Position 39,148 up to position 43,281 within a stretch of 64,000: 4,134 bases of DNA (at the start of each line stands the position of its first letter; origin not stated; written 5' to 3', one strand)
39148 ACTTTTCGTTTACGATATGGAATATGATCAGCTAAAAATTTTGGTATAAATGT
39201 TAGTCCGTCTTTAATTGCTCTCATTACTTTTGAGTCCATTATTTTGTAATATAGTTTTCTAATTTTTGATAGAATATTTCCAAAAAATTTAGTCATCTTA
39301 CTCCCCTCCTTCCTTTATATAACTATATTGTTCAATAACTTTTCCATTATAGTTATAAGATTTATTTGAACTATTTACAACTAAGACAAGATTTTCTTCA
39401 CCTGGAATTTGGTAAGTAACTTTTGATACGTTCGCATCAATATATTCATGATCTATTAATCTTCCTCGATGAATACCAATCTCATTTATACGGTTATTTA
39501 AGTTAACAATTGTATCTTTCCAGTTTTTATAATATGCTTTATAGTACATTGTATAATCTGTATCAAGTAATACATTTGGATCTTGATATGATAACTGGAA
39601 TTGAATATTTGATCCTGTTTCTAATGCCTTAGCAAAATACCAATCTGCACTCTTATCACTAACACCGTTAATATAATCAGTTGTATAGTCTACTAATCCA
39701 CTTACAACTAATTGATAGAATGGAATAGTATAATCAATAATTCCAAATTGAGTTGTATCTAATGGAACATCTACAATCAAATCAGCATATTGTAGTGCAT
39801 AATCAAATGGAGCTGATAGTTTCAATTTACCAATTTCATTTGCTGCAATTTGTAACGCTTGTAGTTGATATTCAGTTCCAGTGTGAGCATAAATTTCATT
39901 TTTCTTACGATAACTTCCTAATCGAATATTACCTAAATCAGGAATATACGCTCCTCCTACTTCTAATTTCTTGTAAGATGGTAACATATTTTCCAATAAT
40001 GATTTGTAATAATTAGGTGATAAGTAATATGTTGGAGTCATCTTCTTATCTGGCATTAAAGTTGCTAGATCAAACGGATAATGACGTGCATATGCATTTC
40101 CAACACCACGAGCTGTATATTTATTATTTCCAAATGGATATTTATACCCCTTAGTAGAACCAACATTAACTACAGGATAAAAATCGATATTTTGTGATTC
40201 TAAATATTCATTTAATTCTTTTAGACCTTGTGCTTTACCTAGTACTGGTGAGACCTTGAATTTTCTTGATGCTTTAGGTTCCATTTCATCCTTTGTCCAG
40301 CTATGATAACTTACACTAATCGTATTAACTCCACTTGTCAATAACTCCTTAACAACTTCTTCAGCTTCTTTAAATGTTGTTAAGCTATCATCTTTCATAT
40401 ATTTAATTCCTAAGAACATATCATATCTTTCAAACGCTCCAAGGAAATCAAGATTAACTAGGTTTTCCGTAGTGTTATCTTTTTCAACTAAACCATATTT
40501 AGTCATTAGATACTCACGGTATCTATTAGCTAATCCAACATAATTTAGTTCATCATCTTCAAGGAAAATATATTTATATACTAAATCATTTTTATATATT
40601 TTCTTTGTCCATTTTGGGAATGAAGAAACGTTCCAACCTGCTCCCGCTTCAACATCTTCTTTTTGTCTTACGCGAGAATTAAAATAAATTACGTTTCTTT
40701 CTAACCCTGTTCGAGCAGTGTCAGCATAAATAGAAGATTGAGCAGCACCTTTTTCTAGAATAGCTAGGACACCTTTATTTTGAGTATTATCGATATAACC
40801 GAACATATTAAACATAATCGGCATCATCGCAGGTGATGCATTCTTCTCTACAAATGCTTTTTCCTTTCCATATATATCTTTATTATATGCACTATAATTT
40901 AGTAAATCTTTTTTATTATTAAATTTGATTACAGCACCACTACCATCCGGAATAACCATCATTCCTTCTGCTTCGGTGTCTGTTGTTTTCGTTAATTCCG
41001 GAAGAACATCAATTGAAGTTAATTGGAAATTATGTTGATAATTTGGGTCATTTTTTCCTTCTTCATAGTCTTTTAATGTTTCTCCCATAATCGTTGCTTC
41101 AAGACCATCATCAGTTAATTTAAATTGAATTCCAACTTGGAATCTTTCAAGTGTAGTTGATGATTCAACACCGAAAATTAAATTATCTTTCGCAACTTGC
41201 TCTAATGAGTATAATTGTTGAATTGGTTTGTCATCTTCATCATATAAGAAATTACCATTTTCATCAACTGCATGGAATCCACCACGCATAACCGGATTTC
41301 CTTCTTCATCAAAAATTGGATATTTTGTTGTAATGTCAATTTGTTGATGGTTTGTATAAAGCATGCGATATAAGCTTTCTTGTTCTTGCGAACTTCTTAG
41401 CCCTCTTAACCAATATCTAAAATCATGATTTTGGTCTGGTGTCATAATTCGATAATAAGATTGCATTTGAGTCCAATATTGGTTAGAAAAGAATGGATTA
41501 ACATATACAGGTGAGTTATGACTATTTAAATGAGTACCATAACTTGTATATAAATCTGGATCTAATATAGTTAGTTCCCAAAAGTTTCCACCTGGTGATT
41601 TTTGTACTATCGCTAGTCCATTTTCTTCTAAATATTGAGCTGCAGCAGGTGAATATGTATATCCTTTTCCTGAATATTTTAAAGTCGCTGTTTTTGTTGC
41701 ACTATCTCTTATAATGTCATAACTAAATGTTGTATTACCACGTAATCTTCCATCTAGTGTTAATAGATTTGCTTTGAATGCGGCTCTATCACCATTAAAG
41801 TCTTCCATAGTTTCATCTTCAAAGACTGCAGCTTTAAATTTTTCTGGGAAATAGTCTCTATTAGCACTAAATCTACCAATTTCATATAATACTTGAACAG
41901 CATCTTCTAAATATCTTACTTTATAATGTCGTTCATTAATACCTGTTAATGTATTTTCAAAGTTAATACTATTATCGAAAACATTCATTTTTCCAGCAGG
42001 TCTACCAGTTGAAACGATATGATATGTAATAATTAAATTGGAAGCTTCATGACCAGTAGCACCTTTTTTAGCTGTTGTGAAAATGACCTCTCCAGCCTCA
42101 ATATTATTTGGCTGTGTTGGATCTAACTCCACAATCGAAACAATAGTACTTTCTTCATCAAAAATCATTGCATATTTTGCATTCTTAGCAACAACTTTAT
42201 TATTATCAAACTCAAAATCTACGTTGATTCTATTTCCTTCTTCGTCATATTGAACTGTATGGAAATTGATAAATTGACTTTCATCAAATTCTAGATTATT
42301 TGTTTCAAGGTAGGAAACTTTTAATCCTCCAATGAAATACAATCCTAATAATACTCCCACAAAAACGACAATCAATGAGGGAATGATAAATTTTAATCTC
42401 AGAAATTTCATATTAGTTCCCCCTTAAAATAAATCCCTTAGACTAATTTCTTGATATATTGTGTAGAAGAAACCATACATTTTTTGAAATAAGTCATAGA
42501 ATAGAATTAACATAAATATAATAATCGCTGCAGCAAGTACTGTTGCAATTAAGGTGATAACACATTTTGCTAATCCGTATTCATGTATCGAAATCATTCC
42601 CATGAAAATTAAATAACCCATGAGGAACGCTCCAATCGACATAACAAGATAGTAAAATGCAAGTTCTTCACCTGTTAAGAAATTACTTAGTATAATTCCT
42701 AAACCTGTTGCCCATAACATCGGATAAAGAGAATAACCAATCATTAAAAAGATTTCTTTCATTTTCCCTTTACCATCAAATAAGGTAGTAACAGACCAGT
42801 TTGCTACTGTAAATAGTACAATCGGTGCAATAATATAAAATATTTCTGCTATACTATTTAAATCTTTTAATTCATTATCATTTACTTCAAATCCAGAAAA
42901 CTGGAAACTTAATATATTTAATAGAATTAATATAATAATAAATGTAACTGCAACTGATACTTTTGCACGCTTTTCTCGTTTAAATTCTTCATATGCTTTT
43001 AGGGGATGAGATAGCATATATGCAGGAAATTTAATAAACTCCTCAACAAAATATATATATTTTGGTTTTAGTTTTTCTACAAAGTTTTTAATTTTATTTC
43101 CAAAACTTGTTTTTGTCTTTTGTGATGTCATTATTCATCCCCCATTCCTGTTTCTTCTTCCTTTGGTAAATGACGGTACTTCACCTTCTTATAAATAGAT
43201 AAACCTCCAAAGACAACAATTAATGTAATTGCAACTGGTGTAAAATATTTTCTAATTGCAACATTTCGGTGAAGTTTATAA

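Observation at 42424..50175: Sugar-ABC-permease-associated ectoprotein module with no characterised function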

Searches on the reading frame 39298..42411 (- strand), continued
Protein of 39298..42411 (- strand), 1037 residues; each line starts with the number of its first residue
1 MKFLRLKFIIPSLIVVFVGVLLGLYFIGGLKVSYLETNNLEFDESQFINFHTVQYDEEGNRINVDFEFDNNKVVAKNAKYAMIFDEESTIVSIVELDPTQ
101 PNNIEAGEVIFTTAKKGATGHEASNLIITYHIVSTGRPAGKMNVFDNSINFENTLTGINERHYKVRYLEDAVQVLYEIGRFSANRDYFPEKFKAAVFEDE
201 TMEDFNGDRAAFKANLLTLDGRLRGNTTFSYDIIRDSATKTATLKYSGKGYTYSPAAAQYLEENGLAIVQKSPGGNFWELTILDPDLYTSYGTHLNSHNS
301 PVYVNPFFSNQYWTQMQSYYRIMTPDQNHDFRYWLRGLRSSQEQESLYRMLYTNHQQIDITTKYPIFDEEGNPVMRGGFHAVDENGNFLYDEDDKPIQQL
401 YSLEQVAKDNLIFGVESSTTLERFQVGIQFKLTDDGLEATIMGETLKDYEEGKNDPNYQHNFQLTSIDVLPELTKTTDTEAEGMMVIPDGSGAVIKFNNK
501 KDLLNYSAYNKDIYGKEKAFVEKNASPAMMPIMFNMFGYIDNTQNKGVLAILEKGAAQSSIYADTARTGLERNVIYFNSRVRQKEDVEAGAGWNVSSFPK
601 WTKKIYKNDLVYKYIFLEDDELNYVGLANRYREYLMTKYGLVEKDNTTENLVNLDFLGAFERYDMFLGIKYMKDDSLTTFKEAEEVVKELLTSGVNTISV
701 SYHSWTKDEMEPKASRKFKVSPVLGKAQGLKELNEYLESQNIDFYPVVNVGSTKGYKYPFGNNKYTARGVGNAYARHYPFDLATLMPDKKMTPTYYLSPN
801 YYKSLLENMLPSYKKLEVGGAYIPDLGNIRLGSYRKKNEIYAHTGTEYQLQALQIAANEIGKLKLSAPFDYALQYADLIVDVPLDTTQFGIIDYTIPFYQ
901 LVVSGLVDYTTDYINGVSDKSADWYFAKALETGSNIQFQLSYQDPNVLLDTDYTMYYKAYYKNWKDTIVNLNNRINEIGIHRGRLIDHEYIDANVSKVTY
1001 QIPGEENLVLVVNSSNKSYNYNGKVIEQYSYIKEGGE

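Call 94: search_protein_representatives(alignment_id=A1)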
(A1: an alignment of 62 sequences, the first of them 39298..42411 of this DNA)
Query: 62 sequences, 1007 profile positions. Proteins with E-value up to 0.001 (for the whole library): 5917; up to 1e-10: 4881; up to 1e-30: 3774. The best 150 are listed.
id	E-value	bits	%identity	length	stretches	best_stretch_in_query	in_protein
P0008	0.0e+00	1270.6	-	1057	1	1-1003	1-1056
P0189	0.0e+00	1209.0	-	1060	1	1-1003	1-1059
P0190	0.0e+00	1165.1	-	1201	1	1-1003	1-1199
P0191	0.0e+00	1141.2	-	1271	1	1-1003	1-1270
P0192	0.0e+00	1140.9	-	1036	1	2-1001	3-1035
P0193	0.0e+00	1113.0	-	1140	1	1-1004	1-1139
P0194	0.0e+00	1107.9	-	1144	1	1-1003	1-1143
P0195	0.0e+00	1103.2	-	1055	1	2-999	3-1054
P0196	0.0e+00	1085.0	-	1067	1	1-1003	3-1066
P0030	0.0e+00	1057.6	-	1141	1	2-999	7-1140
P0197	9.2e-296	1000.6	-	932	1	2-1001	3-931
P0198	9.0e-288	974.2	-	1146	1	1-1002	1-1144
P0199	2.1e-287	973.0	-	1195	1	2-999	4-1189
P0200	1.4e-284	963.6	-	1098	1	2-1003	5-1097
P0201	9.1e-282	954.3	-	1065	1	1-1003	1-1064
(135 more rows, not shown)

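Call 103: find_encoding_contigs(protein=P0053, flank=10000, max_places=1)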
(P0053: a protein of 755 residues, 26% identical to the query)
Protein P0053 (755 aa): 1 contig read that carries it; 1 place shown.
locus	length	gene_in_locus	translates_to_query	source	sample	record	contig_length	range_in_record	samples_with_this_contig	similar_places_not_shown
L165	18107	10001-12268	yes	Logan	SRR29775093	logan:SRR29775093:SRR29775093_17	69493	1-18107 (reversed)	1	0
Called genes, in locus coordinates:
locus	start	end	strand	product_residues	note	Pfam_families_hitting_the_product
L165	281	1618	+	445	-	PF01547:SBP_bac_1, PF13416:SBP_bac_8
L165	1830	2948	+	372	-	PF00005:ABC_tran, PF17912:OB_MalK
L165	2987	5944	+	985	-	PF01547:SBP_bac_1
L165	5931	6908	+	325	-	PF00528:BPD_transp_1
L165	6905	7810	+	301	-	PF00528:BPD_transp_1 (weak)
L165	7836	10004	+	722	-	PF08450:SGL (faint), PF25021:TEN_NHL (faint), PF01436:NHL (faint), PF00515:TPR_1 (faint), PF07719:TPR_2 (faint), PF04893:Yip1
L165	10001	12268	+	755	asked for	PF18952:DUF5696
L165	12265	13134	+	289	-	PF00528:BPD_transp_1 (weak)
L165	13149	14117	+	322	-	PF00528:BPD_transp_1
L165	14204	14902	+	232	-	PF00072:Response_reg, PF00486:Trans_reg_C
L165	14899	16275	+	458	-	PF00512:HisKA, PF02518:HATPase_c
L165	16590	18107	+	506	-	?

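Call 104: find_encoding_contigs(protein=P0049, flank=10000, max_places=1)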
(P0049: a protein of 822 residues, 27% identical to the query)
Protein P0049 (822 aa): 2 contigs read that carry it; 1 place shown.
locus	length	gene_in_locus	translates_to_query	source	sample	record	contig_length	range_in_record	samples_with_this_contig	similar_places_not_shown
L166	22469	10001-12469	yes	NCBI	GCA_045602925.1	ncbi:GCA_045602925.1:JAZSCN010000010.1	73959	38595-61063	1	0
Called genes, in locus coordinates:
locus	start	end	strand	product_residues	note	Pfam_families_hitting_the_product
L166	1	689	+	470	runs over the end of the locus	PF13537:GATase_7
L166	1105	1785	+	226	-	PF02463:SMC_N (weak), PF00005:ABC_tran, PF13175:AAA_15 (faint), PF13166:AAA_13 (faint), PF13304:AAA_21 (faint)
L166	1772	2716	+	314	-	PF00005:ABC_tran, PF02463:SMC_N (weak), PF13304:AAA_21 (faint)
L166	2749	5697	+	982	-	PF16990:CBM_35 (faint), PF01547:SBP_bac_1, PF13416:SBP_bac_8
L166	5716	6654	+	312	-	-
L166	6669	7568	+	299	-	PF00528:BPD_transp_1 (weak)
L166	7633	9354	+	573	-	-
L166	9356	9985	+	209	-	PF04893:Yip1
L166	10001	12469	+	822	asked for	PF18952:DUF5696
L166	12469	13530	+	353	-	-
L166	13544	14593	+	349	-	PF00528:BPD_transp_1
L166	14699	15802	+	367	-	PF02493:MORN, PF00542:Ribosomal_L12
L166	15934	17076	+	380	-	PF00155:Aminotran_1_2 (weak), PF00266:Aminotran_5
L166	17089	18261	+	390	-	PF22025:ThiI_fer, PF02926:THUMP, PF02568:ThiI, PF06508:QueC (faint)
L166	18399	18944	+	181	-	PF02464:CinA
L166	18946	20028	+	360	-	PF04203:Sortase (weak)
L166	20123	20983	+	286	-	-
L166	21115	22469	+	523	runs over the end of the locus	PF08486:SpoIID (weak)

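Call 106: search_protein_families(library=ncbifam, proteins=[L166:1105-1785:+, L166:1772-2716:+, L165:1830-2948:+], max_evalue=1e-20)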
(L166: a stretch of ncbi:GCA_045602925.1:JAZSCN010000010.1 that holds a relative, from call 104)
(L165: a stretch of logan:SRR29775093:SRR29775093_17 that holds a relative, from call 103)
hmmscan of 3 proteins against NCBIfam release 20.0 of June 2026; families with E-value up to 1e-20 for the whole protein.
L166:1105-1785:+ (226 aa): 133 families (the best 25 are shown)
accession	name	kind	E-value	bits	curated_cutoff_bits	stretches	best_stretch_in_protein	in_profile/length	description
TIGR02211.1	LolD_lipo_ex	equivalog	2.9e-65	219.9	307.75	1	4-223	1-219/221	lipoprotein-releasing ABC transporter ATP-binding protein LolD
TIGR02982.1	heterocyst_DevA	subfamily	8.7e-62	208.6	295.8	1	22-223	18-219/220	ABC exporter ATP-binding subunit, DevA family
TIGR03608.1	L_ocin_972_ABC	subfamily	9.8e-59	198.3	254.85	1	23-217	12-205/206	putative bacteriocin export ABC transporter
TIGR02673.1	FtsE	equivalog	1.2e-58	198.3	264.85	1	20-221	13-213/214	cell division ATP-binding protein FtsE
NF008639.0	PRK11629.1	equivalog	1.1e-57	195.2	360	1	4-223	6-224/234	lipoprotein-releasing ABC transporter ATP-binding protein LolD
NF007826.0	PRK10535.1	equivalog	1.4e-56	192.1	966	1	1-225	1-223/648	macrolide ABC transporter ATP-binding protein/permease MacB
TIGR01186.1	proV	subfamily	1.4e-53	182.3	326.6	1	23-224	7-209/363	betaine/proline/choline family ABC transporter ATP-binding protein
NF038007.1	ABC_ATP_DarD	equivalog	3.1e-53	180.5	375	1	22-223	18-218/218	darobactin export ABC transporter ATP-binding protein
NF007879.0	PRK10584.1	equivalog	1.9e-52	178.3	336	1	16-223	16-224/228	putative ABC transporter ATP-binding protein YbbA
TIGR03265.1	PhnT2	equivalog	4.4e-50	170.9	457.7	1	5-223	5-213/353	putative 2-aminoethylphosphonate ABC transporter ATP-binding protein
NF040933.2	ABC_arch_GlcV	equivalog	5.1e-50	170.3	450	1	6-223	4-220/357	glucose ABC transporter ATP-binding protein GlcV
TIGR02315.1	ABC_phnC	equivalog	4.6e-48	163.8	266.1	1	20-224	13-225/243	phosphonate ABC transporter ATP-binding protein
TIGR04521.1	ECF_ATPase_2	equivalog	9.2e-48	162.7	330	1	9-224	5-224/279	energy-coupling factor transporter ATPase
TIGR02314.1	ABC_MetN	equivalog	2.8e-47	161.4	499.7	1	5-224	2-220/343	methionine ABC transporter ATP-binding protein MetN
TIGR00968.1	3a0106s01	subfamily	5.7e-47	160.2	342.75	1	21-223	12-209/237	sulfate ABC transporter ATP-binding protein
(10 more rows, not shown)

L166:1772-2716:+ (314 aa): 135 families (the best 25 are shown)
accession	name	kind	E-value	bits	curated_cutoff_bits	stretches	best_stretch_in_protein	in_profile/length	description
TIGR02211.1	LolD_lipo_ex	equivalog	2e-71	240.1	307.75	1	14-231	1-218/221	lipoprotein-releasing ABC transporter ATP-binding protein LolD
NF008639.0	PRK11629.1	equivalog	7.8e-66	221.8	360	1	10-236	2-228/234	lipoprotein-releasing ABC transporter ATP-binding protein LolD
NF007826.0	PRK10535.1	equivalog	4.6e-61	206.9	966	1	16-258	6-243/648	macrolide ABC transporter ATP-binding protein/permease MacB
NF007879.0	PRK10584.1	equivalog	8.6e-60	202.3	336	1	14-233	6-225/228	putative ABC transporter ATP-binding protein YbbA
TIGR03608.1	L_ocin_972_ABC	subfamily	5.6e-58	195.8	254.85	1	21-227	5-206/206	putative bacteriocin export ABC transporter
TIGR02982.1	heterocyst_DevA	subfamily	1e-55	188.7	295.8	1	15-231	2-218/220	ABC exporter ATP-binding subunit, DevA family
NF038007.1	ABC_ATP_DarD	equivalog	1.4e-55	188.2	375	1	15-231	2-217/218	darobactin export ABC transporter ATP-binding protein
TIGR02315.1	ABC_phnC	equivalog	1.9e-53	181.4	266.1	1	14-231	1-223/243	phosphonate ABC transporter ATP-binding protein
TIGR02673.1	FtsE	equivalog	2e-53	181.3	264.85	1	17-230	4-213/214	cell division ATP-binding protein FtsE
TIGR01186.1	proV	subfamily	2.6e-46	158.4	326.6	1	32-232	7-213/363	betaine/proline/choline family ABC transporter ATP-binding protein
TIGR04521.1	ECF_ATPase_2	equivalog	1.1e-45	155.9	330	1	15-242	1-233/279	energy-coupling factor transporter ATPase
TIGR02314.1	ABC_MetN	equivalog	2e-45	155.3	499.7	1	15-243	2-226/343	methionine ABC transporter ATP-binding protein MetN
NF007027.0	PRK09493.1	equivalog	5.1e-44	150.4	379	1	31-233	14-215/240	glutamine ABC transporter ATP-binding protein GlnQ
NF040933.2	ABC_arch_GlcV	equivalog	2e-43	148.6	450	1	14-230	2-218/357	glucose ABC transporter ATP-binding protein GlcV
NF008428.0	PRK11264.1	equivalog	1.8e-42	145.3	406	1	15-235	4-225/250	L-cystine ABC transporter ATP-binding protein TcyN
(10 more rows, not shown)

L165:1830-2948:+ (372 aa): 122 families (the best 25 are shown)
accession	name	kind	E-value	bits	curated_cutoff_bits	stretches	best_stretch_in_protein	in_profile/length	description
NF008653.0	PRK11650.1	subfamily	2.5e-139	464.3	432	1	1-369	1-354/357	sn-glycerol-3-phosphate ABC transporter ATP-binding protein UgpC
NF008233.0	PRK11000.1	equivalog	3.3e-115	384.8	568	1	1-365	1-356/369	maltose/maltodextrin ABC transporter ATP-binding protein MalK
NF006987.0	PRK09452.1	equivalog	5e-98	328.2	482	1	6-308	20-314/378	spermidine/putrescine ABC transporter ATP-binding protein PotA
NF040933.2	ABC_arch_GlcV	equivalog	1.6e-95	320.1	450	1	4-362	3-357/357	glucose ABC transporter ATP-binding protein GlcV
TIGR03265.1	PhnT2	equivalog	6.2e-93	311.8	457.7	1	6-297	7-284/353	putative 2-aminoethylphosphonate ABC transporter ATP-binding protein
TIGR01187.1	potA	subfamily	4.7e-91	305.2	355.6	1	37-350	2-309/325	polyamine ABC transporter ATP-binding protein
NF043075.1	MMSYN1_0197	equivalog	7.2e-91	304.6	550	1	7-263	6-257/341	spermidine/putrescine ABC transporter ATP-binding protein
NF008513.0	PRK11432.1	equivalog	2.9e-81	273.1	496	1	6-296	9-286/351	ferric ABC transporter ATP-binding protein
NF040840.2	tungstate_WtpC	equivalog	1.2e-80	271.4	440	1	21-293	16-276/347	tungstate ABC transporter ATP-binding protein WtpC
TIGR00968.1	3a0106s01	subfamily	3.1e-77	259.3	342.75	1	4-238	1-233/237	sulfate ABC transporter ATP-binding protein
TIGR03258.1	PhnT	equivalog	7.3e-74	248.9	499.15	1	6-239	11-243/359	2-aminoethylphosphonate ABC transport system ATP-binding subunit PhnT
NF008621.0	PRK11607.1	equivalog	3.8e-73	246.5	613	1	17-252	31-264/377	putrescine ABC transporter ATP-binding subunit PotG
NF008105.0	PRK10851.1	equivalog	1.6e-67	227.8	502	1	6-250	5-249/362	sulfate/thiosulfate ABC transporter ATP-binding protein CysA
TIGR01186.1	proV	subfamily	7.8e-67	225.9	326.6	1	21-238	9-232/363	betaine/proline/choline family ABC transporter ATP-binding protein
TIGR03415.1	ABC_choXWV_ATP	equivalog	9.6e-58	195.9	483.75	1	21-244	40-274/382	choline ABC transporter ATP-binding protein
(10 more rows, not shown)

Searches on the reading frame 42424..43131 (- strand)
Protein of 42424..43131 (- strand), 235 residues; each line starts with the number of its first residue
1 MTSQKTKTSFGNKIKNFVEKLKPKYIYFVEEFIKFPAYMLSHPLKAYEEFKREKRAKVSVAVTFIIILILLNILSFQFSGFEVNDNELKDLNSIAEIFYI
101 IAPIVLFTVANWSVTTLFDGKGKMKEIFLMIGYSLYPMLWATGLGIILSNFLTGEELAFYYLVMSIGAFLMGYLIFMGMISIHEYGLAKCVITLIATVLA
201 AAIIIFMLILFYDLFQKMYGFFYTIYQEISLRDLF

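Call 4: search_protein_families(library=pfam, proteins=[window:42424-43131:-], max_evalue=0.01)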
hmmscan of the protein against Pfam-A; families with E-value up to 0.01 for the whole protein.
window:42424-43131:- (235 aa): 1 family
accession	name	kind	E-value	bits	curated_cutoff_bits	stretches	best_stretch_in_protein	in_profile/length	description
PF04893.22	Yip1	-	1e-12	48.7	28.6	1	39-209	3-173/173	Yip1 domain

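Call 5: search_protein_families(library=ncbifam, proteins=[window:42424-43131:-], max_evalue=0.01)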
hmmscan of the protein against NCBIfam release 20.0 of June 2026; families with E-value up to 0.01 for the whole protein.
window:42424-43131:- (235 aa): 0 families

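Call 84: search_protein_families(library=pfam, proteins=[window:42424-43131:-], max_evalue=1)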
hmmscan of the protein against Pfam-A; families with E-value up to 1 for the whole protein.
window:42424-43131:- (235 aa): 2 families
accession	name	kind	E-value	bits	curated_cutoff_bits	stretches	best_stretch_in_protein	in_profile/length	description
PF04893.22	Yip1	-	1e-12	48.7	28.6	1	39-209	3-173/173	Yip1 domain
PF24357.1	TMD0_ABC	-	0.019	15.5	27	0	55-110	59-113/159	ABC transporter TMD0 domain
